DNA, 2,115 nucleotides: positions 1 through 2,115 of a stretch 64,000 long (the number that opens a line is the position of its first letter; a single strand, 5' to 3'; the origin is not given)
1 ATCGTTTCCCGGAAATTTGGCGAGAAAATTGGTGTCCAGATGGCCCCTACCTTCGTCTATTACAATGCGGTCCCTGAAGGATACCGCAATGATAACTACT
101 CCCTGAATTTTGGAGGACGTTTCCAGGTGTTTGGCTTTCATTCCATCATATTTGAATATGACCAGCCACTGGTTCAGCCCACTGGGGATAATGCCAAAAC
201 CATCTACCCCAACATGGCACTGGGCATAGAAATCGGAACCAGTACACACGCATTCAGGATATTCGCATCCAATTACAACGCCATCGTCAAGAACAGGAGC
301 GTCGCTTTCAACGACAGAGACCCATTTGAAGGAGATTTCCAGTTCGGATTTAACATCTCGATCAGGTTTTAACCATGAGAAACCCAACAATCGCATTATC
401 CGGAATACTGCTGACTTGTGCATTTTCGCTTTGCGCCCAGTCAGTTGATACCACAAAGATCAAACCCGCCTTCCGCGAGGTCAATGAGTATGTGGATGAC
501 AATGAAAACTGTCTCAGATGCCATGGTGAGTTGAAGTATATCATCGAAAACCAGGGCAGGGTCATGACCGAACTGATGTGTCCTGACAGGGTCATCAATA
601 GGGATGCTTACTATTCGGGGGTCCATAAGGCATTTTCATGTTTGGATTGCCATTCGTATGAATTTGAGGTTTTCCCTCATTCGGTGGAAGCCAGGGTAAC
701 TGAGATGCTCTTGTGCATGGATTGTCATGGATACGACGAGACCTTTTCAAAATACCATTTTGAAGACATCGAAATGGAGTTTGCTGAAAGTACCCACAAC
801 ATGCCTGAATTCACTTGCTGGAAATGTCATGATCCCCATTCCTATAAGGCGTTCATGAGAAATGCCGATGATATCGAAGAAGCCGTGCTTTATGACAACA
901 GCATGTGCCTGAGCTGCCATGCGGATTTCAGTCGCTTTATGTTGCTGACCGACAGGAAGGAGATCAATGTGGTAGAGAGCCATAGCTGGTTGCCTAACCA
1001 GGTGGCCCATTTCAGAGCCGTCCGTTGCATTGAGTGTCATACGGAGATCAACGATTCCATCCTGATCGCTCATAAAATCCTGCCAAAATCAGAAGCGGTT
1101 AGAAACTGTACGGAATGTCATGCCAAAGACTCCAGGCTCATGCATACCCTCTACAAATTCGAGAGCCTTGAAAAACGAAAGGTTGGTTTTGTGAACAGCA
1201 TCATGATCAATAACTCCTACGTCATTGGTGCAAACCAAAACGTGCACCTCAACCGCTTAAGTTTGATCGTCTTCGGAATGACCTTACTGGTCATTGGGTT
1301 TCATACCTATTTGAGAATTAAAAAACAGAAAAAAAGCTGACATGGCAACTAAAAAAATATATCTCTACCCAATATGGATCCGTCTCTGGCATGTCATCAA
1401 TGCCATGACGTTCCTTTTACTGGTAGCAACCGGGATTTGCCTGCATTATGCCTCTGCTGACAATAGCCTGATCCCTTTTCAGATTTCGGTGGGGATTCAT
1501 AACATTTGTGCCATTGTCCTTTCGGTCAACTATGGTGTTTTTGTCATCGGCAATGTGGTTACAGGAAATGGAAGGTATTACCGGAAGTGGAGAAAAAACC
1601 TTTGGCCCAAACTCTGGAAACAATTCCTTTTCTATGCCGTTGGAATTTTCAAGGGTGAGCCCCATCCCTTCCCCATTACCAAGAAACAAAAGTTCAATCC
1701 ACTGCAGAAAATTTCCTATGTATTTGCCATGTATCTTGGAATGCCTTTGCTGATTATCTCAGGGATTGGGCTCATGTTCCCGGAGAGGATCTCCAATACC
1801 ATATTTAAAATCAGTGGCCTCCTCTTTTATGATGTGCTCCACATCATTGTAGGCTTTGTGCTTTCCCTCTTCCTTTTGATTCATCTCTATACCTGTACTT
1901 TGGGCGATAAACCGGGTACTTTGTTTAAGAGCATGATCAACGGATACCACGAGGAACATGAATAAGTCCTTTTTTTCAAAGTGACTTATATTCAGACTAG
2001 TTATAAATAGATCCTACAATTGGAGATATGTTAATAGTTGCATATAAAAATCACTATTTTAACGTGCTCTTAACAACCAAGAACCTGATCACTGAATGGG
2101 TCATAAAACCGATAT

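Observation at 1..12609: Dense multiheme-cytochrome island (52 CXXCH + 2 CX3CH in six proteins) with OM barrel, rhodanese and Fnr-type regulator: candidate uncharacterised trans-envelope electron-transfer system in a Bacteroidota genome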

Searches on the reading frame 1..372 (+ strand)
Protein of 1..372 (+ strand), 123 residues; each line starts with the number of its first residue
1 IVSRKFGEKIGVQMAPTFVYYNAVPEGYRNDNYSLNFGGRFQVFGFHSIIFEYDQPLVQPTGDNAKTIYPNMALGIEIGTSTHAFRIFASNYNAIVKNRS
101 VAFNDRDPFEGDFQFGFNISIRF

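Call 4: search_protein_families(library=pfam, proteins=[window:1-372:+], max_evalue=0.01)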
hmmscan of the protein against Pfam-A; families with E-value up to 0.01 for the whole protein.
window:1-372:+ (123 aa): 1 family
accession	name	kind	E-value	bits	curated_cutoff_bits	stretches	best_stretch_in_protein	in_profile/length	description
PF19089.6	DUF5777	-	4.2e-31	108.5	23.1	1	1-123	126-247/247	Membrane bound beta barrel domain (DUF5777)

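Call 5: search_protein_families(library=ncbifam, proteins=[window:1-372:+], max_evalue=0.01)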
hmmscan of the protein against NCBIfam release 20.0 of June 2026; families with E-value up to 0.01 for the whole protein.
window:1-372:+ (123 aa): 0 families

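Call 48: find_homologous_proteins(query=window:1-372:+, max_evalue=0.00001)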
Query window:1-372:+ (123 aa): 21 proteins with E <= 0.00001 among 22 candidates.
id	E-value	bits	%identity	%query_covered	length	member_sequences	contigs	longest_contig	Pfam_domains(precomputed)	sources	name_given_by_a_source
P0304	1.9e-69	249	88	100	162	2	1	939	PF19089.7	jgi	-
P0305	1.1e-67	244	85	100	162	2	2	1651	PF19089.7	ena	-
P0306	4.7e-63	229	91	89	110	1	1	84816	PF19089.7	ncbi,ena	-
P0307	1.0e-62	228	78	100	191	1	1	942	PF19089.7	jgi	jgi:hypothetical protein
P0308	1.8e-58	214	75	100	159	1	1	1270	PF19089.7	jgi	jgi:hypothetical protein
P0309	2.4e-49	185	76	89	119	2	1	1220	PF19089.7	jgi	jgi:hypothetical protein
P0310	4.7e-49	184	67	100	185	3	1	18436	PF19089.7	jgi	-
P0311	2.2e-47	178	66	100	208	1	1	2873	PF19089.7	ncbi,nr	ncbi:MAG: hypothetical protein KAT15_15445, partial [Bacteroidales bacterium]|nr:hypothetical protei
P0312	6.3e-46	174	64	100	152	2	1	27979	PF19089.7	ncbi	ncbi:MAG: hypothetical protein AMS27_08555, partial [Bacteroides sp. SM23_62_1]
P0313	2.1e-45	172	67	98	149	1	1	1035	PF19089.7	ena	-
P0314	2.8e-45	171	63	100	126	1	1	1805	PF19089.7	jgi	jgi:hypothetical protein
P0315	2.7e-41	159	60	100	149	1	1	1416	PF19089.7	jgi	-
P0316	4.5e-35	139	54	100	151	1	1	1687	PF19089.7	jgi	-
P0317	1.2e-29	121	48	100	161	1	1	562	PF19089.7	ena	-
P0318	2.1e-29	120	48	100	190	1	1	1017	PF19089.7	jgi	jgi:hypothetical protein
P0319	6.2e-27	112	71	62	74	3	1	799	PF19089.7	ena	-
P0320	1.4e-24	105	55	80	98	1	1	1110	PF19089.7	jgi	jgi:hypothetical protein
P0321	1.1e-22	98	67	56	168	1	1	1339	PF19089.7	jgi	-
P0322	3.0e-20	91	61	62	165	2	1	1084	PF19089.7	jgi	-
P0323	7.6e-19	86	87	38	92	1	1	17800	PF19089.7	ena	-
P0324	3.5e-17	81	83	37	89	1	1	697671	PF19089.7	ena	-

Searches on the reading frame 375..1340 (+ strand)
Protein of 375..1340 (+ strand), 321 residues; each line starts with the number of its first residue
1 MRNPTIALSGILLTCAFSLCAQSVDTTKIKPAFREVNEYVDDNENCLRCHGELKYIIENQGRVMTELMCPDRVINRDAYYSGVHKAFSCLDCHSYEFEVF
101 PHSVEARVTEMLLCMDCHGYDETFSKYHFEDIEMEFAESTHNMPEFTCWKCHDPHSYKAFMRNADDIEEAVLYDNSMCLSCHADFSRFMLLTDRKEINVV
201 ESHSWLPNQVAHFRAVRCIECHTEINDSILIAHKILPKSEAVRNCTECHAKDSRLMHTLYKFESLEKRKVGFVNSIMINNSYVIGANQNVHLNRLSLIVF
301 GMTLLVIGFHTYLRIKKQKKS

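Call 4: search_protein_families(library=pfam, proteins=[window:375-1340:+], max_evalue=0.01)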
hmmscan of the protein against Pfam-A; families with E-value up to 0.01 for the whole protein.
window:375-1340:+ (321 aa): 6 families
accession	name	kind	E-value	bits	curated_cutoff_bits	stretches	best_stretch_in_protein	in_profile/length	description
PF14522.11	Cytochrome_C7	-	5.1e-13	49.1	24.8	2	85-126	12-56/67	Cytochrome c7 and related cytochrome c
PF14537.11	Cytochrom_c3_2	-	2.5e-12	47.5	25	2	85-159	5-71/79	Cytochrome c3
PF22113.1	Mtrc-MtrF_II-IV_dom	-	7.1e-09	35.9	30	1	88-253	8-167/176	Outer membrane cytochrome MtrC/MtrF-like, domains II/IV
PF09699.15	Paired_CXXCH_1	-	1.4e-08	34.7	20.6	1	88-120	8-38/41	Doubled CXXCH motif (Paired_CXXCH_1)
PF02085.21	Cytochrom_CIII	-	0.00034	21.3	22.9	0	83-158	27-88/101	Class III cytochrome C family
PF05495.17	zf-CHY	-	0.0052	17.6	31.3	0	84-120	16-51/68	CHY zinc finger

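Call 5: search_protein_families(library=ncbifam, proteins=[window:375-1340:+], max_evalue=0.01)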
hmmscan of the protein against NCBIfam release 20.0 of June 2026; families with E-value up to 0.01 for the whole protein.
window:375-1340:+ (321 aa): 6 families
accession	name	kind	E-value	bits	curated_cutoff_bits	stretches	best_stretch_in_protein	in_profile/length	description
TIGR03508.1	decahem_SO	subfamily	4.9e-09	36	192.2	2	127-251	76-176/258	DmsE family decaheme c-type cytochrome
TIGR03153.1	cytochr_NrfH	equivalog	3.2e-07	30.5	134.2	1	217-251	104-135/138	cytochrome c nitrite reductase small subunit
TIGR03146.1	cyt_nit_nrfB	equivalog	1.2e-05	25.7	166.6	0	212-253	8-51/145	cytochrome c nitrite reductase pentaheme subunit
NF008659.0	PRK11659.1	equivalog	1.2e-05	25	184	0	212-253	43-86/188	cytochrome c nitrite reductase pentaheme subunit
TIGR04257.1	nanowire_3heme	domain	0.0001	22.4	40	0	133-189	12-65/75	c(7)-type cytochrome triheme domain-containing protein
TIGR01905.1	paired_CXXCH_1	subfamily_domain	0.00081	19.2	25.2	0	88-121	8-39/41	doubled CXXCH domain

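Call 6: find_encoding_contigs(protein=window:375-1340:+, flank=10000, max_places=6)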
Protein window:375-1340:+ (321 aa): no gene with exactly this product is on record in the collection.

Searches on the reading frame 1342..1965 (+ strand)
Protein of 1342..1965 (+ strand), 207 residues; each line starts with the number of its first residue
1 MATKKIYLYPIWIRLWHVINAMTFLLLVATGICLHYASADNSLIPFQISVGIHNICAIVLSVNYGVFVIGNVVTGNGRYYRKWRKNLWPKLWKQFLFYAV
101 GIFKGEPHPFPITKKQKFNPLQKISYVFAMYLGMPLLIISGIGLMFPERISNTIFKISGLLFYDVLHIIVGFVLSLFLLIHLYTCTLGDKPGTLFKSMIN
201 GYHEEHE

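Call 4: search_protein_families(library=pfam, proteins=[window:1342-1965:+], max_evalue=0.01)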
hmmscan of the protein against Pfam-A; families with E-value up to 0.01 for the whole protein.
window:1342-1965:+ (207 aa): 2 families
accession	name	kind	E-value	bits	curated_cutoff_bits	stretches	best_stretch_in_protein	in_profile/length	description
PF01292.26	Ni_hydr_CYTB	-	4.5e-24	85.6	30.1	1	9-201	2-179/179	Prokaryotic cytochrome b561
PF14358.11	DUF4405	-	7.8e-06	26.8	26.7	1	128-183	4-63/66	Domain of unknown function (DUF4405)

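Call 5: search_protein_families(library=ncbifam, proteins=[window:1342-1965:+], max_evalue=0.01)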
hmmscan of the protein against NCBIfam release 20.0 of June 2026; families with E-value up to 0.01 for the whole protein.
window:1342-1965:+ (207 aa): 3 families
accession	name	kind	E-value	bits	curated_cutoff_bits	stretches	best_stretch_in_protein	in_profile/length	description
NF011582.1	PRK15006.1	equivalog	9.3e-56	189.2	204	1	3-204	53-247/248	thiosulfate reductase cytochrome B subunit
TIGR01583.1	formate-DH-gamm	equivalog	2.9e-12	47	115.85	1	5-206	1-188/204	formate dehydrogenase subunit gamma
TIGR02125.1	CytB-hydogenase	equivalog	8.5e-12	45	121.5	1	8-205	2-210/212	Ni/Fe-hydrogenase, b-type cytochrome subunit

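Call 20: find_related_loci(query=window:1342-1965:+, collection=genome_contigs, flank=10000)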
Query window:1342-1965:+ (207 aa) in genome_contigs; peptide patterns used: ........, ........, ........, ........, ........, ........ (x = any residue, [..] = any of these).
129 stretches matched a pattern; 76 encode a relative of the query (tblastn E <= 1e-3); 76 distinct loci.
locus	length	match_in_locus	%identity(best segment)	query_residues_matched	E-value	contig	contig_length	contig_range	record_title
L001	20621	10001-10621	87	1-207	5e-125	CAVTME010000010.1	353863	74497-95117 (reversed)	MAG: uncultured Bacteroidetes bacterium isolate MFD03804.bin.2.22 genome assembly, contig: contig_37716, whole genome sh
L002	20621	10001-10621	86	1-207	4e-123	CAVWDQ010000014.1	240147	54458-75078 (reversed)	MAG: uncultured Bacteroidales bacterium isolate MFD03804.bin.2.147 genome assembly, contig: contig_27330, whole genome s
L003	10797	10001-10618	87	1-206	5e-123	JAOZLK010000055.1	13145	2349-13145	MAG: Bacteroidales bacterium isolate GMC10.metabat2.103 NODE_3468_length_13145_cov_6.883575, whole genome shotgun sequen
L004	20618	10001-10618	85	1-206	2e-122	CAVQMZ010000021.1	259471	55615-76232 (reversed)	MAG: uncultured Bacteroidetes bacterium isolate MFD03804.bin.1.160 genome assembly, contig: contig_58010, whole genome s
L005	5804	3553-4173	86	1-207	2e-122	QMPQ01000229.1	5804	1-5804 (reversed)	MAG: Bacteroidetes bacterium isolate B13_G6 B13_Guay6_scaffold_16663, whole genome shotgun sequence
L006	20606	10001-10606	86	1-202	4e-119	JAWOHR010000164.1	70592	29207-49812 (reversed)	MAG: Bacteroidales bacterium isolate CWP4-3.bin.80 k191_2905183, whole genome shotgun sequence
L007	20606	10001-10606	85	1-202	3e-117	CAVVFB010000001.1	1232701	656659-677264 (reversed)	MAG: uncultured Bacteroidetes bacterium isolate MFD04716.bin.2.43 genome assembly, contig: contig_10649, whole genome sh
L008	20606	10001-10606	83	1-202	3e-117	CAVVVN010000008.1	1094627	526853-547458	MAG: uncultured Bacteroidales bacterium isolate MFD03804.bin.1.21 genome assembly, contig: contig_7235, whole genome sho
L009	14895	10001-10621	80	1-207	2e-114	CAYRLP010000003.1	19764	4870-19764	MAG TPA_asm: uncultured Bacteroides sp. isolate binchicken_co294_125 genome assembly, contig: NODE_3044_length_19764_cov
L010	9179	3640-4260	82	1-207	2e-112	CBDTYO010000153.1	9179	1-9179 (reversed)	MAG TPA_asm: uncultured Bacteroidia bacterium isolate ERR2431960_concoct_72 genome assembly, contig: ERZ23880139.4097, w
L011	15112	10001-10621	77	1-207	6e-110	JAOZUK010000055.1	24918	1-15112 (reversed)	MAG: Bacteroidales bacterium isolate GMC8.maxbin2.069_sub GMC8_1150_length_24918_cov_29.555323, whole genome shotgun seq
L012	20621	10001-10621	74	1-207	7e-107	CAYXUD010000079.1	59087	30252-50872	MAG TPA_asm: uncultured Bacteroides sp. isolate SRP185410_co1_383 genome assembly, contig: k141_1579042, whole genome sh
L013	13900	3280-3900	74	1-207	5e-105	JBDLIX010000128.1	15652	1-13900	MAG: Bacteroidota bacterium isolate MAG062 MAG062_128, whole genome shotgun sequence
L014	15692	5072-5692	72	1-207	2e-104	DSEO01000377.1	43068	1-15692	MAG TPA_asm: Bacteroides sp. isolate SpSt-1244 Ga0116196_1000040, whole genome shotgun sequence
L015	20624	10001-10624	74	1-207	3e-104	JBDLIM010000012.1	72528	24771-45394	MAG: Bacteroidota bacterium isolate MAG031 MAG031_12, whole genome shotgun sequence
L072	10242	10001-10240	89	1-80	7e-42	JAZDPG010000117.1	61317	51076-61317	MAG: Bacteroidota bacterium isolate MEGAHIT-group-0.823 k141_1990831, whole genome shotgun sequence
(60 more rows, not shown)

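Call 26: search_protein_families(library=pfam, proteins=[L072:7763-8119:+, L072:8141-9031:+, L072:6867-7565:-, L072:5272-6849:+, L072:837-5108:-], max_evalue=0.1)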
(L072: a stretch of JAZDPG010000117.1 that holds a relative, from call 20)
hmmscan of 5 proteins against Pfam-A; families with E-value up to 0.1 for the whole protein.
L072:7763-8119:+ (118 aa): 2 families
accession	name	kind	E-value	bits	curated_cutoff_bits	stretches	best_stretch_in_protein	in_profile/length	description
PF13442.11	Cytochrome_CBB3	-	0.00028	21.6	27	1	41-73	5-39/68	Cytochrome C oxidase, cbb3-type, subunit III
PF22297.1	PccH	-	0.0014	19.1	24.4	1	37-63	1-26/133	PccH Cytochrome c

L072:8141-9031:+ (296 aa): 2 families
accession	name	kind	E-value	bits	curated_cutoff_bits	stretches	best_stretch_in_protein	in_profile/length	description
PF19089.6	DUF5777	-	3.9e-63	213.4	23.1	1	33-296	1-247/247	Membrane bound beta barrel domain (DUF5777)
PF23591.1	CILP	-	0.057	13.9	27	0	16-59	5-48/90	Cartilage intermediate layer protein 1-like domain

L072:6867-7565:- (232 aa): 4 families
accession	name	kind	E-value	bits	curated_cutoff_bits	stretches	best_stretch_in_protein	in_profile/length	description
PF00027.35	cNMP_binding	-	1.8e-14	53.9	27.5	1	39-124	2-87/89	Cyclic nucleotide-binding domain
PF13545.12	HTH_Crp_2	-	1.9e-11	44.2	27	1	159-226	2-68/70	Crp-like helix-turn-helix domain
PF00325.26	Crp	-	0.0011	19.1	21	1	181-210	3-32/32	Bacterial regulatory proteins, crp family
PF12802.13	MarR_2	-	0.079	13.6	27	0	181-213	21-53/61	MarR family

L072:5272-6849:+ (525 aa): 3 families
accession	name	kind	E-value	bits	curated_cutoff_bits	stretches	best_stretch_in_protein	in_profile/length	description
PF00144.29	Beta-lactamase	-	1.2e-62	212.4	27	1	30-364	1-312/329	Beta-lactamase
PF11954.13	DUF3471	-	3.9e-16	59.8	29.3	1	424-522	11-103/103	Domain of unknown function (DUF3471)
PF13354.11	Beta-lactamase2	-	0.074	12.8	22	0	64-132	4-79/214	Beta-lactamase enzyme family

L072:837-5108:- (1423 aa): 5 families
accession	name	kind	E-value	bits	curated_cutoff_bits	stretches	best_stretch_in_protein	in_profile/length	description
PF01869.26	BcrAD_BadFG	-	1.3e-61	209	31.5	2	334-586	1-270/271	BadF/BadG/BcrA/BcrD ATPase family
PF09989.15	DUF2229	-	5.7e-36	124.6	29.4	1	683-896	2-218/218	CoA enzyme activase uncharacterised domain (DUF2229)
PF02782.22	FGGY_C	-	4.1e-07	30.4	27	1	155-253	97-191/198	FGGY family of carbohydrate kinases, C-terminal domain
PF22521.2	HypF_C_2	-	0.0021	18.3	27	1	173-239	154-222/241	Carbamoyltransferase, Kae1-like Domain, second subdomain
PF00370.27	FGGY_N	-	0.026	14.6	28.8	0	333-353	2-22/245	FGGY family of carbohydrate kinases, N-terminal domain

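Call 27: search_solved_structures(query=L072:8141-9031:+, max_evalue=10)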
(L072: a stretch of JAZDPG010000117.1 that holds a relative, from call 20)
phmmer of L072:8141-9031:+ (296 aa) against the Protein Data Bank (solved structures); distinct sequences matched with E-value up to 10: 2.
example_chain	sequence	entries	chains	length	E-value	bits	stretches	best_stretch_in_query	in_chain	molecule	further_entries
4ksn_A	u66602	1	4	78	0.082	15.6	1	131-176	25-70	SdbC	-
6dy3_B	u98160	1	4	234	0.098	15.3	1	178-281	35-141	N-acylethanolamine-hydrolyzing acid amidase beta-subunit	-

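Call 53: find_homologous_proteins(query=L072:8141-9028:+, max_evalue=0.00001)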
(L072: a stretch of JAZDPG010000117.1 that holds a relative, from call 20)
Query L072:8141-9028:+ (296 aa): 1256 proteins with E <= 0.00001 among 1670 candidates; the best 120 are listed.
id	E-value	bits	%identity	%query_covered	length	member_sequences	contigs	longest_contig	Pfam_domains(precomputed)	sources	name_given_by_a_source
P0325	1.9e-196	669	100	100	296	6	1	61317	PF19089.7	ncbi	ncbi:MAG: DUF5777 family beta-barrel protein [Bacteroidota bacterium]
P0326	5.4e-164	563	81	100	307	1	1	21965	PF19089.7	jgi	jgi:hypothetical protein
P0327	1.8e-161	554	81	100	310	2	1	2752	PF19089.7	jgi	jgi:hypothetical protein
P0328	1.2e-156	539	83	95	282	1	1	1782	PF19089.7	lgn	-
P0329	3.8e-154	530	77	100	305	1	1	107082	PF19089.7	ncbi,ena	-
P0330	5.7e-154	530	75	100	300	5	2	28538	PF19089.7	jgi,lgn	jgi:hypothetical protein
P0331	9.8e-154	529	81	100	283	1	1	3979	PF19089.7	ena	-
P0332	1.0e-152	526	77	100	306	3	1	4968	PF19089.7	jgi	-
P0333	2.4e-152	524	80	100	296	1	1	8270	PF19089.7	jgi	-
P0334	7.4e-152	523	73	100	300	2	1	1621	PF19089.7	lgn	-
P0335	5.1e-150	517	74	100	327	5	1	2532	PF19089.7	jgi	jgi:hypothetical protein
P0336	6.0e-150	517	79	100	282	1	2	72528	PF19089.7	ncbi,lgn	ncbi:MAG: DUF5777 family beta-barrel protein [Bacteroidota bacterium]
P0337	9.0e-150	516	78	100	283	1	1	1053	PF19089.7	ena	-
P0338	1.6e-149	515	78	100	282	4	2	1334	PF19089.7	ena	-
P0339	1.8e-149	515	79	100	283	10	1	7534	PF19089.7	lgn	-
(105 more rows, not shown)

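Call 63: predict_structure(alignment_id=A3)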
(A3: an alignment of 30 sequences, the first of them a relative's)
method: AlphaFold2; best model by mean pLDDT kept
length: 296 residues; sequences in the alignment: 30
mean_pLDDT: 79.3   pTM: 0.75
mean pLDDT of the five models: 79.3, 72.9, 70.5, 69.7, 60.5
residues with pLDDT >= 90: 96; 70-90: 126; 50-70: 51; < 50: 23
segments of 3 or more residues with pLDDT < 50: 19-28, 71-74, 156-162
pLDDT, mean of each block of 10 residues (from residue 1): 71 64 44 80 88 90 62 65 90 82 87 78 92 66 57 48 69 91 91 85 92 86 93 89 92 85 87 87 83 90
secondary structure, 60 per line:
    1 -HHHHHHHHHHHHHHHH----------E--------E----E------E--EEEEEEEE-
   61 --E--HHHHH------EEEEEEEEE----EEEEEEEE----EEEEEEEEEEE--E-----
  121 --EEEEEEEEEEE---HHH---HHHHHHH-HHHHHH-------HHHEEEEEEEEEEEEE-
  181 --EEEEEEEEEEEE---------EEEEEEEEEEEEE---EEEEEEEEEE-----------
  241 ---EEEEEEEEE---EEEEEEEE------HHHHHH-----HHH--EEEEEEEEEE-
elements in order: H2-17 E52-59 H66-70 E77-85 E90-97 E102-112 E123-133 H143-149 H151-156 E167-179 E183-194 E204-216 E220-229 E244-252 E256-263 H270-275 E286-295

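Call 71: search_protein_families(library=ncbifam, proteins=[L072:7763-8119:+, L072:8141-9028:+, L072:6867-7565:-], max_evalue=0.01)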
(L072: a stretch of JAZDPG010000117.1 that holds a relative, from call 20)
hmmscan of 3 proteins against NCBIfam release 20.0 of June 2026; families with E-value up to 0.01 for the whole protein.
L072:7763-8119:+ (118 aa): 2 families
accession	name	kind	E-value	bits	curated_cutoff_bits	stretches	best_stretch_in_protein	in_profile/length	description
NF052339.1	hydrazine_alpha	equivalog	2.9e-05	22.2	800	1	35-65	667-697/804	hydrazine synthase subunit alpha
NF045774.1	cytochro_C551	exception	0.00021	21.2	118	1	1-58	1-58/110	cytochrome c551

L072:8141-9028:+ (296 aa): 0 families

L072:6867-7565:- (232 aa): 9 families
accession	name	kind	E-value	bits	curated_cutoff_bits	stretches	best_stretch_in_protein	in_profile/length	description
NF045989.1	TransRegFnrLRhodb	equivalog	8.6e-14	51.3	300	1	8-226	7-232/245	transcriptional regulator FnrL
NF008732.0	PRK11753.1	equivalog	2.9e-12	46.5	266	1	39-219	26-210/214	cAMP-activated global transcriptional regulator CRP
NF007707.0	PRK10402.1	subfamily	1.3e-10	41.3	180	1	37-228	32-217/226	transcriptional regulator YeiL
NF050806.1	TransRegFixKCaul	equivalog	5.8e-10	38.8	300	1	34-226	21-211/215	transcriptional regulator FixK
NF006901.0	PRK09392.1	equivalog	3.9e-08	32.9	211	1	19-226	13-218/236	transcriptional activator FtrB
NF052518.1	TransRegLdrP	equivalog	1.8e-07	31.4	300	1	40-223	3-182/195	transcriptional regulator LdrP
NF008365.0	PRK11161.1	subfamily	5.6e-07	29.1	228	1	40-229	51-243/250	fumarate/nitrate reduction transcriptional regulator Fnr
NF041163.2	encap_f2b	equivalog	3.3e-05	23.2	400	1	25-135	83-195/450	family 2B encapsulin nanocompartment shell protein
NF010499.0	PRK13918.1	equivalog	4.7e-05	23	274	1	36-170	12-138/205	CRP/FNR family transcriptional regulator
